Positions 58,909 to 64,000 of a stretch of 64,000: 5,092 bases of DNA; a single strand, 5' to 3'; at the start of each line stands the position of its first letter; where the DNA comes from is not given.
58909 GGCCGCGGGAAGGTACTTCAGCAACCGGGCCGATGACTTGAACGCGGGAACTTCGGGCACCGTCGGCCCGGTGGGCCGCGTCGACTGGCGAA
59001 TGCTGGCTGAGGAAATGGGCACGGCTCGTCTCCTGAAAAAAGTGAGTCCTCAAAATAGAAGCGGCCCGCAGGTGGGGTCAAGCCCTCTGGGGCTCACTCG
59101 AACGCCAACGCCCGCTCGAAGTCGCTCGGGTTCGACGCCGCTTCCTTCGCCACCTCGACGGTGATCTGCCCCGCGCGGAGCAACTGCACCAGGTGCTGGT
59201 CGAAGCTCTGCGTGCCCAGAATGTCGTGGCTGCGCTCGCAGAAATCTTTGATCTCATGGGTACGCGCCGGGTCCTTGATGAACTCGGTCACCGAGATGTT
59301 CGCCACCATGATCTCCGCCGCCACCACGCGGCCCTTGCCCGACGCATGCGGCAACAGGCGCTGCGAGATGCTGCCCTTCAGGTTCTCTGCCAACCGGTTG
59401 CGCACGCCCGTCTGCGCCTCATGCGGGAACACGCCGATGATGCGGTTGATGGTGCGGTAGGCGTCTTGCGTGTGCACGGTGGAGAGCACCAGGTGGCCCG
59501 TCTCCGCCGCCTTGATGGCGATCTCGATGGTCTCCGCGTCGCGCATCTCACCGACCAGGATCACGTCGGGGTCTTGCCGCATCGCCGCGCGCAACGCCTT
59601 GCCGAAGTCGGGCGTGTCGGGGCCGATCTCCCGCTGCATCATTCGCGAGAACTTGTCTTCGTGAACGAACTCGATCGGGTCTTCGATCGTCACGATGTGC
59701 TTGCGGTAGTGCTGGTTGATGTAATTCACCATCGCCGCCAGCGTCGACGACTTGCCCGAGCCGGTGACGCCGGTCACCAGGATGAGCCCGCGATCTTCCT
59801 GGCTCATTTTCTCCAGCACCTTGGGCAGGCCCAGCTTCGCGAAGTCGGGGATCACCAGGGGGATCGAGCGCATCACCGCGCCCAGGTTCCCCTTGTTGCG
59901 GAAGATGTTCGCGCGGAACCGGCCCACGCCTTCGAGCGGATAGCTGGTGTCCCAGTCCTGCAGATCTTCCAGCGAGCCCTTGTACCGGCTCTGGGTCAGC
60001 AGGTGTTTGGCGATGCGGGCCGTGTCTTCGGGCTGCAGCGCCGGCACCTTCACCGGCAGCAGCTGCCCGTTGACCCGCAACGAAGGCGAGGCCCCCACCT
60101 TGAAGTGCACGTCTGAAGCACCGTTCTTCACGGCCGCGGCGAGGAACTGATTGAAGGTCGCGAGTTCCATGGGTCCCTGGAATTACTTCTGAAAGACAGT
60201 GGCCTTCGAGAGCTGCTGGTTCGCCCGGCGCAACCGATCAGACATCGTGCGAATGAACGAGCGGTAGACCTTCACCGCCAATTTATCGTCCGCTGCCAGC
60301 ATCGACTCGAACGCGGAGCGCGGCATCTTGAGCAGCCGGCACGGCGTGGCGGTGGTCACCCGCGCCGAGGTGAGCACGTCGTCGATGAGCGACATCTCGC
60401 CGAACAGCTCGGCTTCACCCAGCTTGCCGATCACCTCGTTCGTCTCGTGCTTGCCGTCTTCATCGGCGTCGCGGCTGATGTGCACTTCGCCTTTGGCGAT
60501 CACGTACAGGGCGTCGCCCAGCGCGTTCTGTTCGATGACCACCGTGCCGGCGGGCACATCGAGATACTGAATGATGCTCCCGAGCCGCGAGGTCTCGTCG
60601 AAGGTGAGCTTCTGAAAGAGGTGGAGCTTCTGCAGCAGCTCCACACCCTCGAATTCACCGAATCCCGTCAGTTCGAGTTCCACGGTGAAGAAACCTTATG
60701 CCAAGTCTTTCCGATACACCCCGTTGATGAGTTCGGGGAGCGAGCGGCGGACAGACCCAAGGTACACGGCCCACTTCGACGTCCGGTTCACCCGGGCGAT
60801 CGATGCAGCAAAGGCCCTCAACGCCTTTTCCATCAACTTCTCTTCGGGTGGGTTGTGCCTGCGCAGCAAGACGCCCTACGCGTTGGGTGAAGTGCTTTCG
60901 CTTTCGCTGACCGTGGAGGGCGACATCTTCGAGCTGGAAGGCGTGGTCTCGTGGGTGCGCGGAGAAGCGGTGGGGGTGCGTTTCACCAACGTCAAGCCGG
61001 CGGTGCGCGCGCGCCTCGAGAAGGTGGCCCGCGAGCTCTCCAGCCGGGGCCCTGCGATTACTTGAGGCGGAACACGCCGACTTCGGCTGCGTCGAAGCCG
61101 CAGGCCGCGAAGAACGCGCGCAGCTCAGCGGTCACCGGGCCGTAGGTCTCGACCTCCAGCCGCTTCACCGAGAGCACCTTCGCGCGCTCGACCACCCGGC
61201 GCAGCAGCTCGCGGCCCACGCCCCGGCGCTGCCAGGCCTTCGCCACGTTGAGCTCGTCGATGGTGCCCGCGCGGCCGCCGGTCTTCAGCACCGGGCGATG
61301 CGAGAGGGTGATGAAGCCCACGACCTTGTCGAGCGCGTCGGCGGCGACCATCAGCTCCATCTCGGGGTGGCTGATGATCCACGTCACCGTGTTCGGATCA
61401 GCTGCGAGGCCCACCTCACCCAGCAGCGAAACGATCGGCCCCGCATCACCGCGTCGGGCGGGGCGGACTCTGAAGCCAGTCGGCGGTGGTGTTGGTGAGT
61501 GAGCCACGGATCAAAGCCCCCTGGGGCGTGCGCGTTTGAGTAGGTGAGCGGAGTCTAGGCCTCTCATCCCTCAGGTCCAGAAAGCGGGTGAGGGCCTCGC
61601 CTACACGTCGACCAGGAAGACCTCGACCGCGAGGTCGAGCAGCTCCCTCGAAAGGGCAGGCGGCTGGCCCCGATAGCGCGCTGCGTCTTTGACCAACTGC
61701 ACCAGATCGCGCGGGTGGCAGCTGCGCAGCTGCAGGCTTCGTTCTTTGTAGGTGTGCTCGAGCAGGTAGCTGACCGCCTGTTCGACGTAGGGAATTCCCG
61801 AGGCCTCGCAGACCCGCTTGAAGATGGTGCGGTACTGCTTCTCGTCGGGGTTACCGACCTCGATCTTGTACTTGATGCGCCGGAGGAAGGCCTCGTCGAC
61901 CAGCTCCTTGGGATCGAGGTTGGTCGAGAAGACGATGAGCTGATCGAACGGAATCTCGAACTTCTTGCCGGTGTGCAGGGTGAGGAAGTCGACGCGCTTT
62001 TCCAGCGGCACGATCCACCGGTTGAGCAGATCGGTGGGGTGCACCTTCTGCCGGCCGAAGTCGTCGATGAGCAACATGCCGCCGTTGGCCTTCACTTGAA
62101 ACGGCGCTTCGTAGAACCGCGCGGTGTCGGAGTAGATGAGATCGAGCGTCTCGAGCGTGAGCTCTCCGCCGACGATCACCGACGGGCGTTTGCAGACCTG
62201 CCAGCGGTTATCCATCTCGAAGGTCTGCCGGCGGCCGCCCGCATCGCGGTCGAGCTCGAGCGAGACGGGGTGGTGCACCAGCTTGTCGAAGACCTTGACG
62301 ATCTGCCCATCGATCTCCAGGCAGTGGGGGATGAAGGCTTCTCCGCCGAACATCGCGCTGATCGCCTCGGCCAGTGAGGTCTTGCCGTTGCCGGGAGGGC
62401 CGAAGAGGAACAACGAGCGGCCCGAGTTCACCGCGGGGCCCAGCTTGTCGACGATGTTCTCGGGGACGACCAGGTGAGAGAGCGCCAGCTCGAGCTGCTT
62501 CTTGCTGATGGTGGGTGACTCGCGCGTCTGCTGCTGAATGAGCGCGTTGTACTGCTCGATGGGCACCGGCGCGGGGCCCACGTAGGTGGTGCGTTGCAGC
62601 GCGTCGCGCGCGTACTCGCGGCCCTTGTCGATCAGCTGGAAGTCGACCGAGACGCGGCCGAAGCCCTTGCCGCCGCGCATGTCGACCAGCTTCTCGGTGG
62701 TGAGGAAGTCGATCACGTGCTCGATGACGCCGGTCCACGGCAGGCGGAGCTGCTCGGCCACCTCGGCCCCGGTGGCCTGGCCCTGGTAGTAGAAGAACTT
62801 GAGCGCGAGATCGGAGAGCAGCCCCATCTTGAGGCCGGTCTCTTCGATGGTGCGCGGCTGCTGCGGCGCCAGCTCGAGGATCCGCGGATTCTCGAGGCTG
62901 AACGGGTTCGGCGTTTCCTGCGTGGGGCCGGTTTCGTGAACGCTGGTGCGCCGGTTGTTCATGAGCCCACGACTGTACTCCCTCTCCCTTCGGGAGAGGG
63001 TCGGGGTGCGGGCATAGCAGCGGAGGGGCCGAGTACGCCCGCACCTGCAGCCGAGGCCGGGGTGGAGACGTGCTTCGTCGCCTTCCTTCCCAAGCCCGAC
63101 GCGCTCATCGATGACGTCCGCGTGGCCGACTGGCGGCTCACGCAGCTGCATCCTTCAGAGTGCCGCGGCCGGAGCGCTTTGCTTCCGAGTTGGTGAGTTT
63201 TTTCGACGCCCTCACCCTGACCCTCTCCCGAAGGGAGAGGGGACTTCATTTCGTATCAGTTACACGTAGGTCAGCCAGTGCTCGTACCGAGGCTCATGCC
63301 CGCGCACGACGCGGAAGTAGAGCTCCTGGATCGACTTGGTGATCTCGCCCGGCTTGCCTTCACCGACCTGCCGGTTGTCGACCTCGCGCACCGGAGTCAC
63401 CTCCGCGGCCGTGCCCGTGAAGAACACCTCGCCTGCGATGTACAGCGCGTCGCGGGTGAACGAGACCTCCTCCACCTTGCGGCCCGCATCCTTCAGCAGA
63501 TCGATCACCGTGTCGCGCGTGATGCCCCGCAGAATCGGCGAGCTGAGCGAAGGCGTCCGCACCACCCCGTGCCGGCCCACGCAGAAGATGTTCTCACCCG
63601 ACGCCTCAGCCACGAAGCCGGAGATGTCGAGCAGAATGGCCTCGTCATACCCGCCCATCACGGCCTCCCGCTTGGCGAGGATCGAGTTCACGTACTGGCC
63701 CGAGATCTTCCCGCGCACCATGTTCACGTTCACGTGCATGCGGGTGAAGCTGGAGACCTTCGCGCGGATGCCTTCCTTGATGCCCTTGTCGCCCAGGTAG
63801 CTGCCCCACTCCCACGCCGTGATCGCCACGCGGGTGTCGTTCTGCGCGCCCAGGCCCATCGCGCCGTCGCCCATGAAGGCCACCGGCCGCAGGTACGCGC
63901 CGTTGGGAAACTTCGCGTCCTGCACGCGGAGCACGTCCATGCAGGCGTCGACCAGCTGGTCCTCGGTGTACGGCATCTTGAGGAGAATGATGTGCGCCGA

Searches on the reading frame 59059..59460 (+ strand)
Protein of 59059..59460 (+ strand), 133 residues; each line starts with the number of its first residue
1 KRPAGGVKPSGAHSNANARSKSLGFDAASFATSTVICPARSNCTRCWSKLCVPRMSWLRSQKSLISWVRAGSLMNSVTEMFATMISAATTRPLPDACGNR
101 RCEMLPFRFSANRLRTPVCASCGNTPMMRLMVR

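Call 8: search_protein_families(library=pfam, proteins=[window:59059-59460:+], max_evalue=0.01)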
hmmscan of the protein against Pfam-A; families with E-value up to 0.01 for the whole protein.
window:59059-59460:+ (133 aa): 1 family
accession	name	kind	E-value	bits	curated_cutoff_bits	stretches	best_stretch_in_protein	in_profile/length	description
PF12172.15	zf-ChsH2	-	0.0033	17.6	23.2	0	32-48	17-33/37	ChsH2, rubredoxin-like zinc ribbon domain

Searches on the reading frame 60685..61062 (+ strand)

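Call 60: search_protein_families(library=pfam, proteins=[window:60685-61062:+], max_evalue=0.0001)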
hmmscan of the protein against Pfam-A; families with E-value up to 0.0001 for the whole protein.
window:60685-61062:+ (126 aa): 1 family
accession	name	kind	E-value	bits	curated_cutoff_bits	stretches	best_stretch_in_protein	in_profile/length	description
PF07238.19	PilZ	-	1.1e-12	48.6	22.5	1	20-113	1-98/102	PilZ domain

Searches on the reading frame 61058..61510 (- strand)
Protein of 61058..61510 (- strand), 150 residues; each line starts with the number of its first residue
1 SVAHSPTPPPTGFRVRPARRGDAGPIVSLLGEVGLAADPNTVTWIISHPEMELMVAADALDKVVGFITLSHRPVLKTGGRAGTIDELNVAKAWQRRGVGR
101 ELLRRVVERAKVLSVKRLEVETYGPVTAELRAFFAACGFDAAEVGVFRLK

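Call 8: search_protein_families(library=pfam, proteins=[window:61058-61510:-], max_evalue=0.01)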
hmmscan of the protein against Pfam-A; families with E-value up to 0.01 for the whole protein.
window:61058-61510:- (150 aa): 4 families
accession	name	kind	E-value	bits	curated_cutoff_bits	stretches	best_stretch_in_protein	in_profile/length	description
PF00583.31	Acetyltransf_1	-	6.7e-13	49.4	20.7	1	44-139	26-116/116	Acetyltransferase (GNAT) family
PF13508.13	Acetyltransf_7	-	3e-09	37.6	27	1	53-139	5-82/84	Acetyltransferase (GNAT) domain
PF13673.13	Acetyltransf_10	-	7.5e-08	32.8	23.6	1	50-141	30-109/128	Acetyltransferase (GNAT) domain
PF12568.14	PanZ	-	2.6e-05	24.1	22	1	76-143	56-124/128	Acetyltransferase (GNAT) domain, PanZ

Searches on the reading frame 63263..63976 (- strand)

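Call 60: search_protein_families(library=pfam, proteins=[window:63263-63976:-], max_evalue=0.0001)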
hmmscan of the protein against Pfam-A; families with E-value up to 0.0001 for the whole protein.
window:63263-63976:- (238 aa): 1 family
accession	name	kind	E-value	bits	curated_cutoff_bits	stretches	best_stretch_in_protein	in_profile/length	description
PF01063.24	Aminotran_4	-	3e-34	119.2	28.5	1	1-199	34-223/223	Amino-transferase class IV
